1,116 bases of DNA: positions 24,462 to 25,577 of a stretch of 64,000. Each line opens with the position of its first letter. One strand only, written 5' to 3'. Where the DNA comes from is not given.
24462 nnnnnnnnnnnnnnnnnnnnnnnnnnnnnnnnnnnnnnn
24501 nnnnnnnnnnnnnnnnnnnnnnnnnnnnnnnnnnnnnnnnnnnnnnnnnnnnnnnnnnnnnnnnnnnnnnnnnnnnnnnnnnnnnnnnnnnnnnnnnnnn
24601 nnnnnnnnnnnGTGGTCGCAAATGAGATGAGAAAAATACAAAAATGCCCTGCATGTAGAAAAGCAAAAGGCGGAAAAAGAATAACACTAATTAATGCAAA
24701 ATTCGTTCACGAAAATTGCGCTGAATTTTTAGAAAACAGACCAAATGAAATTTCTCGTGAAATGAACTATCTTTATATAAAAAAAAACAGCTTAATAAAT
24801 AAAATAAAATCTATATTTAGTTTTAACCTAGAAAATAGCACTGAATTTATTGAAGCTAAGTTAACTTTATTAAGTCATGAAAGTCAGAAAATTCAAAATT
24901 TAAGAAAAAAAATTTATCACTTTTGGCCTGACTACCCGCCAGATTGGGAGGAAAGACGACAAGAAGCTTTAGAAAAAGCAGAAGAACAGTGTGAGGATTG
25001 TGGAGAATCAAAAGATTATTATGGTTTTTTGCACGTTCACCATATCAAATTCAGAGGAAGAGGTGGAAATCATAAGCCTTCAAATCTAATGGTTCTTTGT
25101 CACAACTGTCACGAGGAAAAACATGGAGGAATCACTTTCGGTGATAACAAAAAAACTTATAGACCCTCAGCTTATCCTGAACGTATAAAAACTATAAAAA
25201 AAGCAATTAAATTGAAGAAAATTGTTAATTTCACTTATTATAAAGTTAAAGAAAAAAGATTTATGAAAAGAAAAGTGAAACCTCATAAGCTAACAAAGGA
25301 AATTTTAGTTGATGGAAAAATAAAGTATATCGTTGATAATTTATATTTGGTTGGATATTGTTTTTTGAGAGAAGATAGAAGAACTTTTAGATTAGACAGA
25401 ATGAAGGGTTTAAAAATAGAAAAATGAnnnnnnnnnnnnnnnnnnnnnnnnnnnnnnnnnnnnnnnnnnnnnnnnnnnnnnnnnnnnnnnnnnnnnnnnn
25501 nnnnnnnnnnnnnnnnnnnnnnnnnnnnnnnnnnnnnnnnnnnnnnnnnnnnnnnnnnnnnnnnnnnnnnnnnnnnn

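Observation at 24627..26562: Module C: HNH-WYL fusion nuclease plus secreted SNase-like nuclease, a candidate undescribed defence or exclusion cassette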

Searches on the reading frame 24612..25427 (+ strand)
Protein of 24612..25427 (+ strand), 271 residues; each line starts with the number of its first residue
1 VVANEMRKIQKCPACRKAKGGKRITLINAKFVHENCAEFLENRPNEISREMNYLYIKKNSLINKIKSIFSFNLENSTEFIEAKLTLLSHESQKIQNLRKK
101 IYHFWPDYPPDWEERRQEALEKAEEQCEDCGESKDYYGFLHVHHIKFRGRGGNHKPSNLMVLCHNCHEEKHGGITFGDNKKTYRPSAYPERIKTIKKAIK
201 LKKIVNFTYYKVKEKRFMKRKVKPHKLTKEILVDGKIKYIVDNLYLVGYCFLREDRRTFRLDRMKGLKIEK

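Call 9: search_protein_families(library=pfam, proteins=[window:24612-25427:+], max_evalue=1)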
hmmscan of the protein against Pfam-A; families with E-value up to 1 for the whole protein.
window:24612-25427:+ (271 aa): 5 families
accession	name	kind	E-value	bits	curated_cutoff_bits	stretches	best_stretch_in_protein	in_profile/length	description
PF13280.12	WYL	-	1.3e-13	51.1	21.8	1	192-268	3-69/70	WYL domain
PF01844.29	HNH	-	1.2e-09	38.6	21.4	1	127-171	1-45/47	HNH endonuclease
PF14279.12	HNH_5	-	0.00043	20.6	27.5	1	127-170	1-43/56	HNH endonuclease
PF13391.12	HNH_2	-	0.1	12.9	21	1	127-168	1-56/66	HNH endonuclease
PF12773.13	DZR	-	0.11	13.1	27.3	1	118-171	6-35/45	Double zinc ribbon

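Call 10: search_protein_families(library=padloc, proteins=[window:24612-25427:+], max_evalue=1)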
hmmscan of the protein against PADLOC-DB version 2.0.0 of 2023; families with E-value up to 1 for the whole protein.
window:24612-25427:+ (271 aa): 11 families
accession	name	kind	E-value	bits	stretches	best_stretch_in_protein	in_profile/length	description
PDLC01457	WYL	-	1.1e-13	49.3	1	188-269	123-193/229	"CAS-I,CAS-II,CAS-III,CAS-IV,CAS-V,CAS-VI; associated_signaling"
PDLC00642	ZorE2|ZorE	-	4.8e-11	40.6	1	63-172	159-262/283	HNH endonuclease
PDLC01652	WYL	-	1.4e-10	39.8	1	188-269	16-77/162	"CAS-I,CAS-II,CAS-III,CAS-IV,CAS-V,CAS-VI; associated_signaling"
PDLC00643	ZorE2|ZorE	-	4e-10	37.5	1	107-172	198-265/282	HNH endonuclease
PDLC00645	ZorE2|ZorE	-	7.8e-09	33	1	79-172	170-258/375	HNH endonuclease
PDLC03787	RTasWYL-YodC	-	2.5e-07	28.2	1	190-267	276-347/354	DRT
PDLC03656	mREase_IV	-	0.00011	20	1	120-171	200-256/277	Type IV methyl-directed restriction enzyme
PDLC02859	DpdF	-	0.00043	16.9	1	120-178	3-60/545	DpdF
PDLC03662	mREase_IV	-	0.0021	14.7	1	120-179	484-539/560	Type IV methyl-directed restriction enzyme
PDLC00740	Effector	-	0.022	11.5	1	155-169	82-96/391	Endonuclease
PDLC01367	Cas8b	-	0.2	10.1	0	121-151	3-31/63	CAS-I-B; effector_LS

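Call 11: search_protein_families(library=phrogs, proteins=[window:24612-25427:+], max_evalue=1)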
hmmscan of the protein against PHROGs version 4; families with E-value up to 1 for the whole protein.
window:24612-25427:+ (271 aa): 46 families (the best 25 are shown)
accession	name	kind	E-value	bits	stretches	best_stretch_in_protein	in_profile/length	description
phrog_119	-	DNA, RNA and nucleotide metabolism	2.9e-14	53.7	1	53-205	134-288/443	HNH endonuclease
phrog_333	-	DNA, RNA and nucleotide metabolism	7.8e-14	53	1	108-170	17-78/138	HNH endonuclease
phrog_8048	-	DNA, RNA and nucleotide metabolism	2.8e-12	47.4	1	108-176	160-231/273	HNH endonuclease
phrog_144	-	DNA, RNA and nucleotide metabolism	6.2e-12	46.5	1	110-197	70-158/175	HNH endonuclease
phrog_1271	-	DNA, RNA and nucleotide metabolism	1.1e-10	42.5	1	11-180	214-325/361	HNH endonuclease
phrog_740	-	DNA, RNA and nucleotide metabolism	7e-10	39.4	1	114-169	28-83/332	HNH endonuclease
phrog_589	-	DNA, RNA and nucleotide metabolism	9.1e-10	39.6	1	111-171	78-139/179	HNH endonuclease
phrog_5956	-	DNA, RNA and nucleotide metabolism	2.2e-09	38.1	1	111-176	46-113/138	HNH endonuclease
phrog_2214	-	DNA, RNA and nucleotide metabolism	2.8e-09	37.6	1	70-212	145-281/429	HNH endonuclease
phrog_8446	-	DNA, RNA and nucleotide metabolism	3.7e-09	37.6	1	107-172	123-197/211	HNH endonuclease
phrog_7785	-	DNA, RNA and nucleotide metabolism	3.8e-09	37.7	1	117-171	63-112/147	HNH endonuclease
phrog_7370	-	DNA, RNA and nucleotide metabolism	3.5e-08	34.5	1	117-184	34-96/115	HNH endonuclease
phrog_2118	-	DNA, RNA and nucleotide metabolism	6.3e-08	33.5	1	51-171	103-222/301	HNH endonuclease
phrog_6050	-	DNA, RNA and nucleotide metabolism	1e-07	32.1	1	113-189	300-365/402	HNH endonuclease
phrog_5200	-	DNA, RNA and nucleotide metabolism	3.5e-07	31.3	1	110-222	26-129/154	HNH endonuclease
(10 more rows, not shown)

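Call 14: find_homologous_proteins(query=window:24612-25427:+)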
Query window:24612-25427:+ (271 aa): 16 proteins with E <= 0.001 among 725 candidates.
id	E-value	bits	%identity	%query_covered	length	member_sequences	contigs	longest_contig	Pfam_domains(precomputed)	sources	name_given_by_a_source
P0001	2.0e-177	606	100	98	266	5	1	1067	PF01844.30,PF13280.13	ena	-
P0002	3.2e-114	399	67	97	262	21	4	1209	PF01844.30,PF13280.13,PF14279.13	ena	-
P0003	2.5e-106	373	64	98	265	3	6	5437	PF01844.30,PF13280.13,PF14279.13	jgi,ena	-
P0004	3.8e-99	350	62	96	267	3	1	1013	PF01844.30,PF13280.13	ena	-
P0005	1.6e-93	331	59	96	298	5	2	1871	PF01844.30,PF13280.13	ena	-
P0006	7.1e-93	329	59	96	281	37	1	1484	PF01844.30,PF13280.13,PF14279.13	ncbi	-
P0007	1.6e-88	315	57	96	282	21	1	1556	PF01844.30,PF13280.13,PF14279.13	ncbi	-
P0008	2.8e-88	314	56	96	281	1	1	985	PF01844.30,PF13280.13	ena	-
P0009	5.3e-87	310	52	98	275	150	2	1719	PF01844.30,PF13280.13,PF14279.13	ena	-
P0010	4.4e-86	307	56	96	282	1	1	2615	PF01844.30,PF13280.13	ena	-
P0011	5.4e-83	297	55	96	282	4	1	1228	PF01844.30,PF13280.13,PF14279.13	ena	-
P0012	7.6e-79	283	60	80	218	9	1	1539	PF01844.30,PF13280.13,PF14279.13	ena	-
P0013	8.3e-73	263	55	75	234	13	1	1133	PF01844.30,PF13280.13,PF14279.13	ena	-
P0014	2.2e-64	236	65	60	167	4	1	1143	PF01844.30,PF14279.13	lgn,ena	-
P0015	1.9e-39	154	55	48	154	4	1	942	-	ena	-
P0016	2.7e-24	104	37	63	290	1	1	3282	PF13280.13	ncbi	-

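Call 16: find_related_loci(query=A1, collection=genome_contigs, flank=8000)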
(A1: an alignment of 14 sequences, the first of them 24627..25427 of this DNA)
Query A1 (266 aa) in genome_contigs; peptide patterns used: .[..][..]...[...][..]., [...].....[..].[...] (x = any residue, [..] = any of these).
372 stretches matched a pattern, but none encodes a relative of the query by tblastn (E <= 1e-3).

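Call 17: find_encoding_contigs(protein=P0003, flank=6000, max_places=8)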
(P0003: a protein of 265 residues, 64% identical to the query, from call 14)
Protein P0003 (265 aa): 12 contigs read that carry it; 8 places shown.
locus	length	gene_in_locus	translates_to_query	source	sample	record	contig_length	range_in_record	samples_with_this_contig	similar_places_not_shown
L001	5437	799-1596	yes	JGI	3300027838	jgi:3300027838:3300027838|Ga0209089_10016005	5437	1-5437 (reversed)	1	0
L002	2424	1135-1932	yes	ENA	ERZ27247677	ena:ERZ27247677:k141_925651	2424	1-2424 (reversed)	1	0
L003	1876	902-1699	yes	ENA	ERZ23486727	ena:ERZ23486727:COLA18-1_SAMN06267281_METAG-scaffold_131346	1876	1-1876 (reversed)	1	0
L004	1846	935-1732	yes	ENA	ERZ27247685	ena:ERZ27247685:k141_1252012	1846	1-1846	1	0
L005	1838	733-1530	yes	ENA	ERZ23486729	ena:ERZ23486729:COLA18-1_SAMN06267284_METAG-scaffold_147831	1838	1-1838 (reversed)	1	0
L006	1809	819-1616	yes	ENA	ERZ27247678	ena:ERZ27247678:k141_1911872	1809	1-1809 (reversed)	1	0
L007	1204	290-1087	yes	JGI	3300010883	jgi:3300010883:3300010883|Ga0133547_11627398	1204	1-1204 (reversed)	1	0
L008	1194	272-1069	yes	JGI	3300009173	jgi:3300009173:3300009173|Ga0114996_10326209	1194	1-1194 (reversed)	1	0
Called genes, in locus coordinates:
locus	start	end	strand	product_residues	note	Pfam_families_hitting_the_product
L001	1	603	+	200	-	?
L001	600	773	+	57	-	-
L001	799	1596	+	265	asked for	PF01844:HNH, PF14279:HNH_5 (weak), PF13280:WYL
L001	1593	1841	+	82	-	-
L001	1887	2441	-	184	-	-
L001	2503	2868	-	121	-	PF03852:Vsr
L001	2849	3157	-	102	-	-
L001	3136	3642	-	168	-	-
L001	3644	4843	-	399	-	PF01555:N6_N4_Mtase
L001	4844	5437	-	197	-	?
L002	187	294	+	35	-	-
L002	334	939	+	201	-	-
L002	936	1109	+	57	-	-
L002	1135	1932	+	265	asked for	PF01844:HNH, PF14279:HNH_5 (weak), PF13280:WYL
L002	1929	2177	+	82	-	-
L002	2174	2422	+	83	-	?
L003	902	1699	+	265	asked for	PF01844:HNH, PF14279:HNH_5 (weak), PF13280:WYL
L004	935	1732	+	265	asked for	PF01844:HNH, PF14279:HNH_5 (weak), PF13280:WYL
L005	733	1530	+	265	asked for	PF01844:HNH, PF14279:HNH_5 (weak), PF13280:WYL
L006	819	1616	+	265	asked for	PF01844:HNH, PF14279:HNH_5 (weak), PF13280:WYL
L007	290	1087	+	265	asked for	PF01844:HNH, PF14279:HNH_5 (weak), PF13280:WYL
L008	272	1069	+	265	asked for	PF01844:HNH, PF14279:HNH_5 (weak), PF13280:WYL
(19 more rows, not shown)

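Call 18: find_encoding_contigs(protein=P0016, flank=6000, max_places=5)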
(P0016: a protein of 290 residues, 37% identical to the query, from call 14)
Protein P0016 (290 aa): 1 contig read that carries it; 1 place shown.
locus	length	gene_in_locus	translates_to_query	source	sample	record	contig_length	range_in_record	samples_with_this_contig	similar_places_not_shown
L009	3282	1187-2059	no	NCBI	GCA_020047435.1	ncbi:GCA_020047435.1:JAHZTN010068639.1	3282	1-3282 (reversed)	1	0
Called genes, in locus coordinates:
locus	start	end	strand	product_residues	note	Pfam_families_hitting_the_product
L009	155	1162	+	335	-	-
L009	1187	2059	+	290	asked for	PF13280:WYL (weak)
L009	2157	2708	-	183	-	-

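Call 19: find_encoding_contigs(protein=P0010, flank=6000, max_places=5)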
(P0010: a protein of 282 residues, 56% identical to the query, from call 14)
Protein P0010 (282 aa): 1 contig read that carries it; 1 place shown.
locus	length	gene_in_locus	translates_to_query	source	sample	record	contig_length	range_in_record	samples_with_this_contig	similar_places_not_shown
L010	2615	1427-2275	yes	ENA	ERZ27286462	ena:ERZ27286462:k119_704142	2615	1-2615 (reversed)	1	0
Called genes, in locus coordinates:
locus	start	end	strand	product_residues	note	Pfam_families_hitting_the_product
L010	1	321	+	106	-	?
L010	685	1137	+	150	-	-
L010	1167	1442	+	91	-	-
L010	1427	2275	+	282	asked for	PF01844:HNH, PF13280:WYL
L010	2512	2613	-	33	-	?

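Call 23: find_related_loci(query=A1, collection=viral_contigs, flank=10000)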
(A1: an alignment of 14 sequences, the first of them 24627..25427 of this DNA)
Query A1 (266 aa) in viral_contigs; peptide patterns used: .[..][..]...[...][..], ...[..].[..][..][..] (x = any residue, [..] = any of these).
583 stretches matched a pattern; 3 encode a relative of the query (tblastn E <= 1e-3); 3 distinct loci.
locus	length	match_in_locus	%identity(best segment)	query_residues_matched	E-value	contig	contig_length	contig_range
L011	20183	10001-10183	36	107-170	1e-8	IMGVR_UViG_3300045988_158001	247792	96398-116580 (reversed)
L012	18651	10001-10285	36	85-176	2e-7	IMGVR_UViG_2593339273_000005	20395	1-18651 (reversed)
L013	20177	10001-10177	32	107-167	8e-6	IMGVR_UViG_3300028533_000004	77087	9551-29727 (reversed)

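Call 24: search_dna_similar(query=window:24627-25427:+, collection=phages, mode=protein, max_evalue=0.001)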
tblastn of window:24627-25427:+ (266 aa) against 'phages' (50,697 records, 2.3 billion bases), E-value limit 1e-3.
Records with a match: 3; places in all: 5; records where one place covers at least 80% of the query: 0.
Best place of each record, by identity: <60% 3.
By first word of the organism name: Bacillus 2; Bacteriophage 1.
By host as written in the record: Bacillus megaterium 2; - 1.
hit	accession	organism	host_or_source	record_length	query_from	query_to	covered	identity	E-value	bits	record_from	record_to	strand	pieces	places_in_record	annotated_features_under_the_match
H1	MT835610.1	Bacteriophage sp.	human fecal samples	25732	85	168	32%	37.6%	2e-4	48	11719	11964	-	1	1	record has no annotation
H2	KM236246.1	Bacillus phage Moonbeam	Bacillus megaterium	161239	104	166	24%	39.7%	2e-4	49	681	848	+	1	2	right and left terminal repeat sequences and all genes contained ... | HNH homing endonuclease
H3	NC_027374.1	Bacillus phage Moonbeam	Bacillus megaterium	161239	104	166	24%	39.7%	2e-4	49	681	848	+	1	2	right and left terminal repeat sequences and all genes contained ... | HNH endonuclease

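Call 58: search_protein_representatives(alignment_id=A1)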
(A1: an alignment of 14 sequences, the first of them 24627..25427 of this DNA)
Query: 14 sequences, 274 profile positions. Proteins with E-value up to 0.001 (for the whole library): 26947; up to 1e-10: 1328; up to 1e-30: 174. The best 150 are listed.
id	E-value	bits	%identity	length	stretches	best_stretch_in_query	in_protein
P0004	1.4e-118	411.7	-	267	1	2-274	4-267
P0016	1.9e-102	358.8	-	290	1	4-273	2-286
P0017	1.3e-53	198.7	-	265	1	19-272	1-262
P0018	9.3e-49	182.8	-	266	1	6-272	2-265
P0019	1.3e-48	182.3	-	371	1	6-272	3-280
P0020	4.8e-48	180.4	-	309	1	4-273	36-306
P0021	1.3e-47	179.0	-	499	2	6-272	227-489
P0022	2.6e-47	178.0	-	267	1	6-272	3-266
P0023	4.7e-47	177.2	-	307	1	4-273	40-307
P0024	7.5e-47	176.5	-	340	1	3-272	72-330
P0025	1.1e-46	176.0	-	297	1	6-272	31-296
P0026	1.2e-46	175.8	-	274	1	3-270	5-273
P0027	1.6e-45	172.1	-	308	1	4-273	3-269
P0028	2.2e-45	171.7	-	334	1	6-271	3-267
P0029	3.6e-45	171.0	-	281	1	5-272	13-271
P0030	3.7e-45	171.0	-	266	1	6-273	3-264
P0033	1.0e-44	169.5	-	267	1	6-272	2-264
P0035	3.0e-44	168.0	-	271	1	6-272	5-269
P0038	1.9e-43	165.4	-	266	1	5-272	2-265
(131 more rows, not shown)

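Call 59: list_cluster_members(proteins=[P0017, P0018, P0019, P0020, P0022, P0026, P0030, P0033, P0035, P0038])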
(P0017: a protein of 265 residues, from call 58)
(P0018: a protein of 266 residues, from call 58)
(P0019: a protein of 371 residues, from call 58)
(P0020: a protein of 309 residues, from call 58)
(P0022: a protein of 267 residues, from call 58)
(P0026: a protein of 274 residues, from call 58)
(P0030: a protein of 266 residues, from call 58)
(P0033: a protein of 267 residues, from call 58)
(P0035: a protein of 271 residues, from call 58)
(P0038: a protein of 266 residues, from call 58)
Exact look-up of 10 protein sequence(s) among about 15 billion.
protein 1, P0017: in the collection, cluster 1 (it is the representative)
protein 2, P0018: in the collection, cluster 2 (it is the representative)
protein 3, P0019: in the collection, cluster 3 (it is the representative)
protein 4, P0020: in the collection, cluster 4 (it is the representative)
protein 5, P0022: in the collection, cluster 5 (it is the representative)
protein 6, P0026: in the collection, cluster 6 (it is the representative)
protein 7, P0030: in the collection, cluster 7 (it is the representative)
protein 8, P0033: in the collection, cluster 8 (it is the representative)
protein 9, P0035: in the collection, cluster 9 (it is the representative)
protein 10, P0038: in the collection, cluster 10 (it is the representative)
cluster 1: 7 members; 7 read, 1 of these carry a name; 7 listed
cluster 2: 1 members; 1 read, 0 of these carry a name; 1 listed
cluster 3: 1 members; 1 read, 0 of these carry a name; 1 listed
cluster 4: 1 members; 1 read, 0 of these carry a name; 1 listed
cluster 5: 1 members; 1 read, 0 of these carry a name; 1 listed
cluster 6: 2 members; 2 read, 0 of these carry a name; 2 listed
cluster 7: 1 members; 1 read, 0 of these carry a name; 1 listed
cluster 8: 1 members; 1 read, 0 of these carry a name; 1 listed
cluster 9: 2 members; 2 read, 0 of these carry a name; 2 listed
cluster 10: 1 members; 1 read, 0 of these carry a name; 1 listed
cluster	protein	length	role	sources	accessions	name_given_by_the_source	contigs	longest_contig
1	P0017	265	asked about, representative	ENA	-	-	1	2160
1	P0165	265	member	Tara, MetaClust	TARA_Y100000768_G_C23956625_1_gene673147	strand:+ start:223 stop:1020 length:798 start_codon:yes stop_codon:yes gene_type:complete | TARA_070_SRF_0.22-0.45_C23956625_1_gene673147 "" ""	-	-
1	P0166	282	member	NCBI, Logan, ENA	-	-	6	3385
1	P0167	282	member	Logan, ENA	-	-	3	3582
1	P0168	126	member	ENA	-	-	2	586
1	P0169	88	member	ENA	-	-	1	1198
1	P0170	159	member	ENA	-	-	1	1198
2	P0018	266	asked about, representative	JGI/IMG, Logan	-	-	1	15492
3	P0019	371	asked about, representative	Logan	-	-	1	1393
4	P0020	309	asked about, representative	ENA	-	-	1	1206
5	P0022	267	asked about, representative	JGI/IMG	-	-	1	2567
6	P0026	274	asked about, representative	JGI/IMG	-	-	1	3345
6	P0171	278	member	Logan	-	-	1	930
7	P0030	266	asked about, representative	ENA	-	-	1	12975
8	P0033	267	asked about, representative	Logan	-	-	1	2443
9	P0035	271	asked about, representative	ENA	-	-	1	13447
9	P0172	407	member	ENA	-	-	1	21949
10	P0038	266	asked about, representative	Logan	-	-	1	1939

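Call 60: find_encoding_contigs(protein=P0018, flank=8000, max_places=3)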
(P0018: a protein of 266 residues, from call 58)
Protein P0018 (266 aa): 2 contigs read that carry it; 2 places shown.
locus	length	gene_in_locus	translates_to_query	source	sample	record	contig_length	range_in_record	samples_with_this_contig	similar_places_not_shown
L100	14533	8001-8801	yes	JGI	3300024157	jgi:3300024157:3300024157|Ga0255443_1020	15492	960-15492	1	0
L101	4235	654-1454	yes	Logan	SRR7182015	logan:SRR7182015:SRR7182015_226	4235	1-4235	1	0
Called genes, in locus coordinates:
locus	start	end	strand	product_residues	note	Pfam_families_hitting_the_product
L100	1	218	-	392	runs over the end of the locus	?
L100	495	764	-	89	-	-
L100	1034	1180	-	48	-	-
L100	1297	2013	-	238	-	-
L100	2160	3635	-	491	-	-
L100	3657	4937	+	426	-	PF09134:Invasin_D3, PF07676:PD40 (faint)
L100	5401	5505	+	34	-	-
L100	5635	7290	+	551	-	PF03063:Prismane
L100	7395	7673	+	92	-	-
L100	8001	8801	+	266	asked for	PF01844:HNH, PF14279:HNH_5 (weak), PF13280:WYL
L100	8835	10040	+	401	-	-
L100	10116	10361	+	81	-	-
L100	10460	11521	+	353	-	PF03747:ADP_ribosyl_GH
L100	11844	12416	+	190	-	PF01797:Y1_Tnp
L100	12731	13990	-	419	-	PF02538:Hydantoinase_B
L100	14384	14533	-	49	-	?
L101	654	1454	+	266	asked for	PF01844:HNH, PF14279:HNH_5 (weak), PF13280:WYL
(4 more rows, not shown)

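Call 63: predict_structure(alignment_id=A1)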
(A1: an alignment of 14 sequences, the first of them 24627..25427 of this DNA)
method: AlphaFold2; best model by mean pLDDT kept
length: 266 residues; sequences in the alignment: 14
mean_pLDDT: 49.2   pTM: 0.24
mean pLDDT of the five models: 49.2, 48.4, 47.1, 42.6, 40.2
residues with pLDDT >= 90: 0; 70-90: 21; 50-70: 94; < 50: 151
segments of 3 or more residues with pLDDT < 50: 15-26, 96-105, 107-111, 113-115, 117-124, 129-183, 203-210, 223-266
pLDDT, mean of each block of 10 residues (from residue 1): 55 50 47 61 70 71 55 66 69 48 44 48 49 41 37 39 38 32 52 70 47 55 46 36 31 34 31
secondary structure, 60 per line:
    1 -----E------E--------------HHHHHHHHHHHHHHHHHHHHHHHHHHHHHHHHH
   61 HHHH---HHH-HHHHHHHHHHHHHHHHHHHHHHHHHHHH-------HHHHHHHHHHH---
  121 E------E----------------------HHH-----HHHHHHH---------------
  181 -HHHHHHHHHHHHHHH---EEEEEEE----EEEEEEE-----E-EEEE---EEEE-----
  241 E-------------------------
elements in order: H28-64 H72-99 H107-117 H159-165 H182-196 E200-206 E211-217 E225-228 E232-235

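Call 66: find_encoding_contigs(protein=P0030, flank=7000, max_places=2)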
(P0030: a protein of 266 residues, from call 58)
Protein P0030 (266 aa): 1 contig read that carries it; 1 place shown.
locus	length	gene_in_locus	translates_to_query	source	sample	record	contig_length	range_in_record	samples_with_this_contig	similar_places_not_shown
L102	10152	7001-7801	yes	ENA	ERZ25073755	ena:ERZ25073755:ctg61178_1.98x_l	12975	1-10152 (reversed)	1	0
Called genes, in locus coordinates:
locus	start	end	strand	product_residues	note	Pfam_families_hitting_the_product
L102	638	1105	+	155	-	-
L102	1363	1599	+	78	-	PF13986:DUF4224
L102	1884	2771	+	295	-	PF22022:Phage_int_M (weak), PF00589:Phage_integrase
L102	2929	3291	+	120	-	-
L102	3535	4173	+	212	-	PF01381:HTH_3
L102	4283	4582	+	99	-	-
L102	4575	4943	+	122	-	PF04404:ERF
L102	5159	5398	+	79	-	PF09588:YqaJ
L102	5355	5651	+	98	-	PF09588:YqaJ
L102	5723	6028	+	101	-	-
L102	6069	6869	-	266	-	PF25063:ARM_TT21_C (faint), PF07719:TPR_2 (faint), PF12895:ANAPC3 (faint), PF13428:TPR_14 (faint), PF13424:TPR_12 (weak), PF13431:TPR_17 (faint), PF00515:TPR_1 (faint), PF13181:TPR_8 (faint), +1 more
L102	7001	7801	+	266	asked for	PF01844:HNH, PF14279:HNH_5, PF13280:WYL (weak)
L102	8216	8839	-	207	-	PF01863:YgjP-like, PF10263:SprT-like (weak)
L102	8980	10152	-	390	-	?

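Call 67: find_encoding_contigs(protein=P0035, flank=7000, max_places=2)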
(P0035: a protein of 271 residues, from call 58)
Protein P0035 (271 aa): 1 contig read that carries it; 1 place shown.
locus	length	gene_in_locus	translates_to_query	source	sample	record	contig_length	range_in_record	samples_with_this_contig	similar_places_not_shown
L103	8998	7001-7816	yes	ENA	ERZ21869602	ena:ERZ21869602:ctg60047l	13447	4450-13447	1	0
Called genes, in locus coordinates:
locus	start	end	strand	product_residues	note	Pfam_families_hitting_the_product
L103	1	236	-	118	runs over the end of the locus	-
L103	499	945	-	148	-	PF08821:CGGC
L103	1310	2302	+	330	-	PF00512:HisKA, PF02518:HATPase_c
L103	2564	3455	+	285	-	PF01590:GAF (faint), PF13185:GAF_2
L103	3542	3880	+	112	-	-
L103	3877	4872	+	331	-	PF13102:Phage_int_SAM_5 (weak), PF00589:Phage_integrase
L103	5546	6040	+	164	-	-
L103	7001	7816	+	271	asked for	PF01844:HNH, PF14279:HNH_5, PF13280:WYL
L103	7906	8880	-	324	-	PF12358:DUF3644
